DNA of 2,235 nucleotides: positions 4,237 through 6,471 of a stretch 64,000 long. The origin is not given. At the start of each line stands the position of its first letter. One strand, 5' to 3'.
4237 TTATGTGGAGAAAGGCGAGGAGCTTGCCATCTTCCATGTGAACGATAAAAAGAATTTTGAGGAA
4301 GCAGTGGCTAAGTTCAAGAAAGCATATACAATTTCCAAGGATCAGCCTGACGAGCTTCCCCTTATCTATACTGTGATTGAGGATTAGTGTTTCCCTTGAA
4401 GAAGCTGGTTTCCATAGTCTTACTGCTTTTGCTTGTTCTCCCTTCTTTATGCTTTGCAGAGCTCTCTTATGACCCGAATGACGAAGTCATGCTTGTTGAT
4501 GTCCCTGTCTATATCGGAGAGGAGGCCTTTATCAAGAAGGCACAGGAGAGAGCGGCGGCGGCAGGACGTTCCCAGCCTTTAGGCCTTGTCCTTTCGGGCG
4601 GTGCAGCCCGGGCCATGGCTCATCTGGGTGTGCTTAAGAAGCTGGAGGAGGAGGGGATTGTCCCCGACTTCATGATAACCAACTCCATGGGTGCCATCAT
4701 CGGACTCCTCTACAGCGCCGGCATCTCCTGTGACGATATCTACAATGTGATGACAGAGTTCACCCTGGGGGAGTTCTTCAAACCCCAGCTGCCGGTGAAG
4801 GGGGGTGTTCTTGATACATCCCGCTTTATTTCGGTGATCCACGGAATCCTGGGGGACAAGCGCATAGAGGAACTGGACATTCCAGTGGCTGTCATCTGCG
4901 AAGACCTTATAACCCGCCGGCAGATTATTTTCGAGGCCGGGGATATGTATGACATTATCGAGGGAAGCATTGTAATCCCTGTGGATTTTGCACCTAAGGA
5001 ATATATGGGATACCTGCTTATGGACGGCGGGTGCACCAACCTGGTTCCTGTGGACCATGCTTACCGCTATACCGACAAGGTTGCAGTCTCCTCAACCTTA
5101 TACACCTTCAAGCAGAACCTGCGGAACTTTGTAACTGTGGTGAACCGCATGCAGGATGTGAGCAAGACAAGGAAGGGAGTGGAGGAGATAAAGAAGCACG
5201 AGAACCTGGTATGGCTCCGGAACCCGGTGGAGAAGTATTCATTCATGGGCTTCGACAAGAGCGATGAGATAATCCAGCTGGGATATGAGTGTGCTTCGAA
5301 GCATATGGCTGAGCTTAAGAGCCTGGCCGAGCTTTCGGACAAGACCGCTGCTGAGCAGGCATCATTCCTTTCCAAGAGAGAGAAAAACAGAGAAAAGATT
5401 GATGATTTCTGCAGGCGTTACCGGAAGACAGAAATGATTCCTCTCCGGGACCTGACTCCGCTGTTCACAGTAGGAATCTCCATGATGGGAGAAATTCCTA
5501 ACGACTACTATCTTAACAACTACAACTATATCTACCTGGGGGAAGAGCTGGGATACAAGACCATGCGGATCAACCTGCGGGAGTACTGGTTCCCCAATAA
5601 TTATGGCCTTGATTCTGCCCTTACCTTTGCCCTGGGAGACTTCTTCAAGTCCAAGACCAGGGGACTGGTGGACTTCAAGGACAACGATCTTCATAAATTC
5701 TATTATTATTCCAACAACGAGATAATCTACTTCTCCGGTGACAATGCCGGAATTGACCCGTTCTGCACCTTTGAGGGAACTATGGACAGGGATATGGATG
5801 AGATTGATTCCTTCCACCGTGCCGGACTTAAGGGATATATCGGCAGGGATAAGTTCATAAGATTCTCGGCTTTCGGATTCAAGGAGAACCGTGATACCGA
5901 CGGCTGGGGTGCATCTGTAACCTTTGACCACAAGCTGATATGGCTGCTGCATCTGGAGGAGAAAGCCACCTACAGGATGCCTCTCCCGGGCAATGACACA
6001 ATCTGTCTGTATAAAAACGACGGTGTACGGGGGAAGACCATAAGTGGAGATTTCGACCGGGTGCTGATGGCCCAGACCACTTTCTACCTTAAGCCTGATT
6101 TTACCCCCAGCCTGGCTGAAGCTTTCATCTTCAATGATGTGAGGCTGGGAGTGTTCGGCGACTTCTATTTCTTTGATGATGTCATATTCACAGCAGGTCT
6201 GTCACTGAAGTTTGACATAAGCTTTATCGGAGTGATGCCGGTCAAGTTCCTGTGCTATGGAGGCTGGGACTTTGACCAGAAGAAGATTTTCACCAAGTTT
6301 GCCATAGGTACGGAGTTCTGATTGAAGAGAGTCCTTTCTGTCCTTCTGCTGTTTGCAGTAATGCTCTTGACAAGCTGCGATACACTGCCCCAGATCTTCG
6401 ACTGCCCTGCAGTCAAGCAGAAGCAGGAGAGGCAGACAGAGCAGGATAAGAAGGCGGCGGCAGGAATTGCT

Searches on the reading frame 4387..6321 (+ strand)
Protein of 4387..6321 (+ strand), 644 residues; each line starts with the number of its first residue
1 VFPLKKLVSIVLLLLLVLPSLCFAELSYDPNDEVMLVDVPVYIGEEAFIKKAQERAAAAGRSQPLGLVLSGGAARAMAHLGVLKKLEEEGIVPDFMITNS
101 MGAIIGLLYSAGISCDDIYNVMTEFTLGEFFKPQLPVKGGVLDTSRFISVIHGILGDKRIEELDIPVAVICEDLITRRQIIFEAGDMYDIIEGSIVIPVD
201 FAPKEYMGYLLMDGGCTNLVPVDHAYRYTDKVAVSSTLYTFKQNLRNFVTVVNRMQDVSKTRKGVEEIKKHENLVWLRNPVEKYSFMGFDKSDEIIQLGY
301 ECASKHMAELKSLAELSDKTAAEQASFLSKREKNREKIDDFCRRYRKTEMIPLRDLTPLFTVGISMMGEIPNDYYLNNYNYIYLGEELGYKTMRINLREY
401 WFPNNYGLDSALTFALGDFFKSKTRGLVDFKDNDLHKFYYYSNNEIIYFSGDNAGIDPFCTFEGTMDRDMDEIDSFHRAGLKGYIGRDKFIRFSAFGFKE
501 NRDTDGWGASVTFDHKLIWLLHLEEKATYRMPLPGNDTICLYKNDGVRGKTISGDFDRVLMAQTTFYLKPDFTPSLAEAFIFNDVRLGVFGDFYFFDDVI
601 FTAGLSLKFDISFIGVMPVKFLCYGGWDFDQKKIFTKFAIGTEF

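Call 12: search_protein_families(library=pfam, proteins=[window:4387-6321:+], max_evalue=0.01)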
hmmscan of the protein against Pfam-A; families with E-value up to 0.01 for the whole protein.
window:4387-6321:+ (644 aa): 1 family
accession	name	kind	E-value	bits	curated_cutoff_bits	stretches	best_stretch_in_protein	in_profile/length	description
PF01734.28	Patatin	-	1.6e-22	81.1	27.7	1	67-225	1-190/191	Patatin-like phospholipase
